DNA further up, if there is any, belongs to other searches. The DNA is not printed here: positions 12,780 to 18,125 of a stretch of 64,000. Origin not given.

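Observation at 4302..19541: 15-kb accessory cluster of very large secreted proteins and lipoproteins between ldcA and the dehydrogenase gene: candidate undescribed cell-surface system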

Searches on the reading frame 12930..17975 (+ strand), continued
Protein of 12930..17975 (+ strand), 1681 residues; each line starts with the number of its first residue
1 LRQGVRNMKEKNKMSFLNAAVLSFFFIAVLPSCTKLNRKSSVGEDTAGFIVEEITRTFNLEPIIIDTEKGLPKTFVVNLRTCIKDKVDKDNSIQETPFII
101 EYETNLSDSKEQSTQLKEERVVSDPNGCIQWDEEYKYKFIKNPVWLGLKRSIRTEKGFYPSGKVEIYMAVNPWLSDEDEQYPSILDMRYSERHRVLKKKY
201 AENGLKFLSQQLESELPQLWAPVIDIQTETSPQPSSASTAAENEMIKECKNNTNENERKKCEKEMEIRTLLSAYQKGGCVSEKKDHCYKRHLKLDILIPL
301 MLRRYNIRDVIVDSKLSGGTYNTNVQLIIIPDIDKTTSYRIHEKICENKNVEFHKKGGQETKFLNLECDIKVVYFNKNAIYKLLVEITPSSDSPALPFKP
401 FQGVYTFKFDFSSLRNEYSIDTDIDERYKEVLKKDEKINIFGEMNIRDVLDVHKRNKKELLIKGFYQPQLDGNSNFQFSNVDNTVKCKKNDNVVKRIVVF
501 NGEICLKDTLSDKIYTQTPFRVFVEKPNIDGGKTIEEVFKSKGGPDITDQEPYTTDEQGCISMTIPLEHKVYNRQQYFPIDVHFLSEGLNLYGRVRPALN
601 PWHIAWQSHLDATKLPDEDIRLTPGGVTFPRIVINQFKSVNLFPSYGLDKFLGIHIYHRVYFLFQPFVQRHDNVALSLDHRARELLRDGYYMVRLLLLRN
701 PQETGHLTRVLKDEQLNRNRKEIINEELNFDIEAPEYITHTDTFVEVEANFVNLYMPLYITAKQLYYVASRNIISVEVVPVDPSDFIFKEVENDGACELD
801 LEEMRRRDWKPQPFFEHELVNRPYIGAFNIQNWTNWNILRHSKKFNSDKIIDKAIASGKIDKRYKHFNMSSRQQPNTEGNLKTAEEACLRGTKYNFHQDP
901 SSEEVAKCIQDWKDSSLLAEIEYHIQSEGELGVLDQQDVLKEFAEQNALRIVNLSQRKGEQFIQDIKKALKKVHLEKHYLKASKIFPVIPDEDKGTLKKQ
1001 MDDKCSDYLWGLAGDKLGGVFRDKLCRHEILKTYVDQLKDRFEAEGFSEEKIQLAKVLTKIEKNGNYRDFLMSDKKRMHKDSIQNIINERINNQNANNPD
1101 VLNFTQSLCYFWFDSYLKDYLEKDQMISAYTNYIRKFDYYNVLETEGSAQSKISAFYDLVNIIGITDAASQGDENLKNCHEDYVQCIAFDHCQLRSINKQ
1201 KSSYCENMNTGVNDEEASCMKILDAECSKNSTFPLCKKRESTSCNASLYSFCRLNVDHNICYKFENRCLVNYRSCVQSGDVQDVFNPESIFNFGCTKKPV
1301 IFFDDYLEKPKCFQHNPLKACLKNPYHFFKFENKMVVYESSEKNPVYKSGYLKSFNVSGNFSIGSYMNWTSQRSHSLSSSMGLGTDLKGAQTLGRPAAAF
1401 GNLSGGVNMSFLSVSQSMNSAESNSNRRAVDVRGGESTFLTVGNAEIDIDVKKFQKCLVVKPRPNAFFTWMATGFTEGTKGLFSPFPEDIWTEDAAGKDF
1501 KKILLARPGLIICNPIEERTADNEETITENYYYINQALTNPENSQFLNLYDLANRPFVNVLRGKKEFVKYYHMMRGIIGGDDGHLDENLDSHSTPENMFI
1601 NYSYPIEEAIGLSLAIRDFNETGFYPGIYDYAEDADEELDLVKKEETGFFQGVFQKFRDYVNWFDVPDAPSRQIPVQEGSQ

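Call 45: search_protein_families(library=pfam, proteins=[L011:6773-8251:+, L012:6506-8011:+, L016:6551-8050:+, L017:6197-7927:+, L018:6728-8284:+, L019:55-1569:+, L013:9821-15295:+, L023:8668-9849:+], max_evalue=0.01)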
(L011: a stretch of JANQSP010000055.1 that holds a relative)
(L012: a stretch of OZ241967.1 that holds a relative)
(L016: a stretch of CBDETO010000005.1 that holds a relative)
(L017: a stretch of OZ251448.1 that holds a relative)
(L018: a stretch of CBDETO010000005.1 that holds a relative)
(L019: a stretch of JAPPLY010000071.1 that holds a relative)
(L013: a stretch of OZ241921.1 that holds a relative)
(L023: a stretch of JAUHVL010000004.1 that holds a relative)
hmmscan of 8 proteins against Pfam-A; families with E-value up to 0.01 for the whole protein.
L011:6773-8251:+ (493 aa): 3 families
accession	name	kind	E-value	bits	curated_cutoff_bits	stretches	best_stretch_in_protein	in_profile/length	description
PF08245.18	Mur_ligase_M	-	3.9e-18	66.6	24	1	134-318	1-197/200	Mur ligase middle domain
PF02875.26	Mur_ligase_C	-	2.3e-16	61.2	28.4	1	343-478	1-127/127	Mur ligase, glutamate ligase domain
PF01225.30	Mur_ligase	-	9.6e-16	58.4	21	1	28-124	1-90/95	Mur ligase family, catalytic domain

L012:6506-8011:+ (502 aa): 3 families
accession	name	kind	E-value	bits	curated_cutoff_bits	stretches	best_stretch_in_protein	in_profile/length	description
PF08245.18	Mur_ligase_M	-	8.3e-20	72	24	1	141-327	1-196/200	Mur ligase middle domain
PF02875.26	Mur_ligase_C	-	6.6e-18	66.2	28.4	1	353-485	1-127/127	Mur ligase, glutamate ligase domain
PF01225.30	Mur_ligase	-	9.4e-18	64.8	21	1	36-131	2-90/95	Mur ligase family, catalytic domain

L016:6551-8050:+ (500 aa): 3 families
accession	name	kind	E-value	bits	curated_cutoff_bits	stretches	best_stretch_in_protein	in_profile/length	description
PF08245.18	Mur_ligase_M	-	3.4e-18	66.8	24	1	141-326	1-197/200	Mur ligase middle domain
PF01225.30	Mur_ligase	-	8e-17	61.8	21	1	36-132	2-91/95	Mur ligase family, catalytic domain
PF02875.26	Mur_ligase_C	-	1.2e-14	55.7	28.4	1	351-483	1-127/127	Mur ligase, glutamate ligase domain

L017:6197-7927:+ (577 aa): 3 families
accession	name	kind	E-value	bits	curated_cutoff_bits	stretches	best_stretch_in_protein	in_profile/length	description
PF01225.30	Mur_ligase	-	8.6e-15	55.3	21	1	46-143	1-90/95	Mur ligase family, catalytic domain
PF02875.26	Mur_ligase_C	-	8.2e-14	53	28.4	1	430-563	1-127/127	Mur ligase, glutamate ligase domain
PF08245.18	Mur_ligase_M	-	1.3e-12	48.5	24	1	154-407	1-199/200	Mur ligase middle domain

L018:6728-8284:+ (519 aa): 1 family
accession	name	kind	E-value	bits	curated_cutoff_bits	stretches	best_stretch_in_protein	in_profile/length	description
PF02028.23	BCCT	-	8.3e-170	565.8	27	1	37-517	1-485/485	BCCT, betaine/carnitine/choline family transporter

L019:55-1569:+ (505 aa): 3 families
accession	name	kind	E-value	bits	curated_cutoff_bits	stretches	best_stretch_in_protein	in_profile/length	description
PF08245.18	Mur_ligase_M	-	4.3e-17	63.2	24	1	146-331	1-197/200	Mur ligase middle domain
PF01225.30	Mur_ligase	-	9.3e-16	58.4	21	1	40-136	1-90/95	Mur ligase family, catalytic domain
PF02875.26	Mur_ligase_C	-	1.7e-15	58.4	28.4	1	356-488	1-127/127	Mur ligase, glutamate ligase domain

L013:9821-15295:+ (1825 aa): 0 families

L023:8668-9849:+ (394 aa): 0 families
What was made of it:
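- C-D sits at a conserved position after mpl in relatives only 22-25% identical (call 45).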

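Call 47: search_solved_structures(query=A4, max_evalue=10)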
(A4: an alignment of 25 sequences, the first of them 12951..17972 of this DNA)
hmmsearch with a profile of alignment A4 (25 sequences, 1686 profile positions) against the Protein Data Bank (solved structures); distinct sequences matched with E-value up to 10: 3.
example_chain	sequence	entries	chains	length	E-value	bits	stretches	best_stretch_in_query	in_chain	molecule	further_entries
2mr6_A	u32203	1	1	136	0.23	12.2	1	934-1028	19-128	De novo designed Protein OR462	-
6w2r_A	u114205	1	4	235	5.1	7.8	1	838-1024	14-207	Junction 19 DHR54-DHR79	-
6tik_C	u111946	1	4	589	9.9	6.8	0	915-1075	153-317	Capsid protein,Putative adhesin/invasin,Capsid protein,Factor H-binding protein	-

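Call 48: search_protein_families(library=pfam, alignment_id=A4, max_evalue=1)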
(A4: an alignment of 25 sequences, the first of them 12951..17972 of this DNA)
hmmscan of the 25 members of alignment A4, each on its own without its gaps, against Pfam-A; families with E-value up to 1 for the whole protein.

A. member 1, window:12951-17972:+ (1674 aa): 0 families

B. families by the number of members that match (of 25 scanned): 25 families
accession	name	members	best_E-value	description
PF24049.1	YOMG_N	2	0.03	YOMG N-terminal domain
PF08699.15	ArgoL1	2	0.17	Argonaute linker 1 domain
PF17789.7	MG4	1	0.0016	Macroglobulin domain MG4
PF18865.6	AbiJ_NTD5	1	0.0096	AbiJ N-terminal domain 5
PF13406.11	SLT_2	1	0.016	Transglycosylase SLT domain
PF09385.16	HisK_N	1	0.022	Histidine kinase N terminal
PF17514.7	DUF5442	1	0.023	Family of unknown function (DUF5442)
PF01121.26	CoaE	1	0.043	Dephospho-CoA kinase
PF06371.19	Drf_GBD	1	0.047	Diaphanous GTPase-binding Domain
PF25328.1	PH_MADD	1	0.061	MADD C-terminal PH-like domain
PF03993.17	DUF349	1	0.064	Domain of Unknown Function (DUF349)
PF14582.11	Metallophos_3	1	0.069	Metallophosphoesterase, calcineurin superfamily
PF15487.11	FAM220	1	0.069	FAM220 family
PF00355.32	Rieske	1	0.084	Rieske [2Fe-2S] domain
PF04286.17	DUF445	1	0.091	Protein of unknown function (DUF445)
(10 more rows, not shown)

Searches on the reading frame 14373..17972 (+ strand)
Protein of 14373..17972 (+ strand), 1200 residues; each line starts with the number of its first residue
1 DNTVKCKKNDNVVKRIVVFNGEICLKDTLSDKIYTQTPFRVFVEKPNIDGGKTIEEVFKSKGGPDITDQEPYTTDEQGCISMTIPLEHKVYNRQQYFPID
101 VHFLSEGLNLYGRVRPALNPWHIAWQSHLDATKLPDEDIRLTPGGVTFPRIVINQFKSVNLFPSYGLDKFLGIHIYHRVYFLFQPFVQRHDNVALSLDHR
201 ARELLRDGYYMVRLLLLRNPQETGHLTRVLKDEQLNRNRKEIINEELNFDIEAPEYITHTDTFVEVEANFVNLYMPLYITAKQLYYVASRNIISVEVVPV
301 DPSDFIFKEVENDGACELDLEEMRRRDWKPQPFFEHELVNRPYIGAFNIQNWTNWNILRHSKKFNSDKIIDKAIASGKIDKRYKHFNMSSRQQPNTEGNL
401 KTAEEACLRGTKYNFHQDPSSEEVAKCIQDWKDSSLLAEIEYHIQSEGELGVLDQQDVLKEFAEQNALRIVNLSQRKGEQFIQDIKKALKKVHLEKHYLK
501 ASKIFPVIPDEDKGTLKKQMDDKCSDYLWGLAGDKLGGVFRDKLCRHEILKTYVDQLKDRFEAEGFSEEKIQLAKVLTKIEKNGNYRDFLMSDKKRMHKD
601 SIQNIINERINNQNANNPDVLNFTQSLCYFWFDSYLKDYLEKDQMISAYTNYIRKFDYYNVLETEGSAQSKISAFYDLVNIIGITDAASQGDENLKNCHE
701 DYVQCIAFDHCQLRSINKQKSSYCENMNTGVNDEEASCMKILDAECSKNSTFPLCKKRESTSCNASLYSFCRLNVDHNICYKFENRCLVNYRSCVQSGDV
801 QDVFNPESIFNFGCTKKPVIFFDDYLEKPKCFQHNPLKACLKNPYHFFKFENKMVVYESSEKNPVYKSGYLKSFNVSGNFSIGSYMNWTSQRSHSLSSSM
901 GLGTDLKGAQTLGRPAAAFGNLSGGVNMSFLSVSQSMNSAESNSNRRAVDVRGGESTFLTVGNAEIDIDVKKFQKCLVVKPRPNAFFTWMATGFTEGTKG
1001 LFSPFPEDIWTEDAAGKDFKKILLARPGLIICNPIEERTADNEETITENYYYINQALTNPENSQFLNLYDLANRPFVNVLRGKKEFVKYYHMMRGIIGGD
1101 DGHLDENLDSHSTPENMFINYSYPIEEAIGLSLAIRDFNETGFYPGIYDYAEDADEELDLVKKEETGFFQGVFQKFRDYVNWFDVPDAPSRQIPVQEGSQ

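Call 65: predict_structure(alignment_id=A6)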
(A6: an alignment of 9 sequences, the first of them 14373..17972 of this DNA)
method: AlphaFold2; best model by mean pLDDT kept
length: 1200 residues; sequences in the alignment: 9
mean_pLDDT: 48.9   pTM: 0.41
mean pLDDT of the five models: 48.9, 45.8, 45.3, 43.8, 38.0
residues with pLDDT >= 90: 0; 70-90: 224; 50-70: 283; < 50: 693
segments of 3 or more residues with pLDDT < 50: 1-5, 7-13, 61-67, 90-96, 118-209, 217-259, 264-294, 312-314, 324-455, 528-540, 655-661, 663-665, 680-687, 714-719, 773-776, 810-834, 863-966, 983-1020, 1022-1025, 1049-1145, 1150-1200
pLDDT, mean of each block of 10 residues (from residue 1): 42 52 59 73 67 71 50 75 62 52 71 56 33 30 29 23 28 29 32 29 42 49 33 35 31 39 44 37 39 49 55 51 45 34 40 29 31 35 27 30 39 40 47 39 31 49 65 84 85 65 79 83 60 43 75 84 74 79 68 65 81 68 82 73 65 49 50 52 50 69 66 48 58 63 74 66 66 53 61 70 60 35 34 52 68 67 42 35 30 24 26 26 23 23 27 33 52 79 44 30 30 41 61 82 62 39 35 32 42 43 32 27 30 34 45 39 35 37 28 27
secondary structure, 60 per line:
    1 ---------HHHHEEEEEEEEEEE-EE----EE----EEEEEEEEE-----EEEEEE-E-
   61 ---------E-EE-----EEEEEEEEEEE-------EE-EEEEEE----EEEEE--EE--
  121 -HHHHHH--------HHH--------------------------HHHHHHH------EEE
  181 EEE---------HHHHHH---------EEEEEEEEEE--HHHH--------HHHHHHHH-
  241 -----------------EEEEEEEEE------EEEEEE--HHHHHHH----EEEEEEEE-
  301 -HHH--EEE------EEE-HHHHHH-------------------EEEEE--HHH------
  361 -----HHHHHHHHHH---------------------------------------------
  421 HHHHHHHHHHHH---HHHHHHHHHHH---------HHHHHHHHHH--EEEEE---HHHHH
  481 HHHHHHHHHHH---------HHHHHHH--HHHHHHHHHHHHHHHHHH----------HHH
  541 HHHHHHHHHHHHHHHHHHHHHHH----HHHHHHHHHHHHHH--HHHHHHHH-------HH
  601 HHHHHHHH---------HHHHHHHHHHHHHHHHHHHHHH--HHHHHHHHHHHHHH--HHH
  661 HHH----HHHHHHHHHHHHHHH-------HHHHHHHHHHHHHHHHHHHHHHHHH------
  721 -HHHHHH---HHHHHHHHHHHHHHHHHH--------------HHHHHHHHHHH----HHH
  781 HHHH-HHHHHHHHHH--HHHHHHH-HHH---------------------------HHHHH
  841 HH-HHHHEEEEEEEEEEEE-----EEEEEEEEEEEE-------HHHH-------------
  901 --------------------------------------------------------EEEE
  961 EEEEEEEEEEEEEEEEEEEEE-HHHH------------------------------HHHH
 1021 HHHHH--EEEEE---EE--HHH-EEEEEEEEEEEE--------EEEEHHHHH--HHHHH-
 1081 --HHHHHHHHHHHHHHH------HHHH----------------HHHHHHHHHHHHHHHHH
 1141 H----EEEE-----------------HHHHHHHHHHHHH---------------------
elements in order (helices of 4 or more, strands of 3 or more residues): H10-13 E14-24 E38-46 E52-57 E79-89 E100-105 E110-114 H122-127 H165-171 E178-183 H193-198 E208-217 H220-223 H232-239 E258-266 E273-278 H281-287 E292-299 E307-309 E316-318 H320-325 E345-349 H366-375 H421-432 H436-446 H456-465 E468-472 H476-491 H501-507 H510-527 H538-563 H568-581 H584-591 H599-608 H618-639 H642-655 H658-663 H668-682 H690-714 H722-727 H731-748 H763-773 H778-784 H786-795 H798-804 H836-842 H844-847 E848-859 E865-876 H884-887 E957-981 H983-986 H1017-1025 E1028-1032 E1044-1055 E1064-1067 H1068-1072 H1075-1079 H1083-1097 H1104-1107 H1124-1141 E1146-1149 H1167-1179

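Call 68: fold_search(model_id=the predicted structure, library=pdb)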
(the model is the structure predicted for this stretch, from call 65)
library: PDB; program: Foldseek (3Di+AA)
matches with E <= 10: 1413; with E <= 0.001: 0
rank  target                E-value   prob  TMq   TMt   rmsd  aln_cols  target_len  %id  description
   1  4kkp_A                2.3e-02  0.80  0.07  0.27  18.8       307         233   11  Crystal structure of Vibrio cholerae RbmA (crystal form 2) (released 2013-05-22)
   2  4kkp_B                2.5e-02  0.63  0.07  0.25  19.8       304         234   12  Crystal structure of Vibrio cholerae RbmA (crystal form 2) (released 2013-05-22)
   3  7ad7_B                3.8e-02  0.87  0.07  0.12  17.3       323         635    9  Crystal structure of human complement C5 in complex with the K8 bovine knob domain peptide. (released 2021-03-10)
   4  8k2j                  6.3e-02  0.33  0.04  0.08  16.5       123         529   10  Crystal structure of Group 3 Oligosaccharide/Monosaccharide-releasing beta-N-acetylgalactosaminidase NgaDssm, apo form (released 2024-04-24)
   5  3pvm_A                7.0e-02  0.75  0.07  0.05  19.1       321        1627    9  Structure of Complement C5 in Complex with CVF (released 2011-01-19)
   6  7pb2_D                8.2e-02  0.75  0.06  0.26   7.4       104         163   10  Crystal structure of JDI TCR in complex with HLA-A*11:01 bound to KRAS G12D peptide (VVVGADGVGK) (released 2022-07-20)
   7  2ic2_B                9.1e-02  0.57  0.05  0.29   9.5       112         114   10  Crystal Structure of the First FNIII Domain of Ihog (released 2006-10-24)
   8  6mwr_C                9.5e-02  0.20  0.05  0.21  20.3       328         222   10  Recognition of MHC-like molecule (released 2019-12-18)
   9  3jyc                  1.0e-01  0.15  0.04  0.11  12.8       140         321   14  Crystal structure of the eukaryotic strong inward-rectifier K+ channel Kir2.2 at 3.1 Angstrom resolution (released 2010-01-12)
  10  9o4o_I                1.1e-01  0.77  0.05  0.34   7.4       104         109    9  Cryo-EM structure of CR12044 Fab in complex with influenza virus neuraminidase from A/California/07/2009 (H1N1) (released 2025-08-13)
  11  9nms_A                1.1e-01  0.54  0.06  0.16   9.2       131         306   11  R162Q mutant of inwardly rectifying potassium channel Kir7.1 (released 2026-01-28)
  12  6h04_A                1.1e-01  0.25  0.07  0.07  15.4       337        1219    9  Closed conformation of the Membrane Attack Complex (released 2018-12-19)
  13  3km9_A                1.1e-01  0.60  0.07  0.06  19.1       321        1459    8  Structure of complement C5 in complex with the C-terminal beta-grasp domain of SSL7 (released 2009-12-01)
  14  9nmt_A                1.1e-01  0.41  0.05  0.16   9.0       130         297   12  ML418 bound inwardly rectifying potassium channel Kir7.1 R162Q mutant (released 2026-01-28)
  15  4kkq_B                1.1e-01  0.30  0.06  0.23  19.4       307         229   10  Crystal structure of Vibrio cholerae RbmA (crystal form 1) (released 2013-05-22)
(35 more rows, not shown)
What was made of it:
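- Tried and rejected: Its Foldseek search of the PDB found nothing at E <= 0.001 (calls 65, 68).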
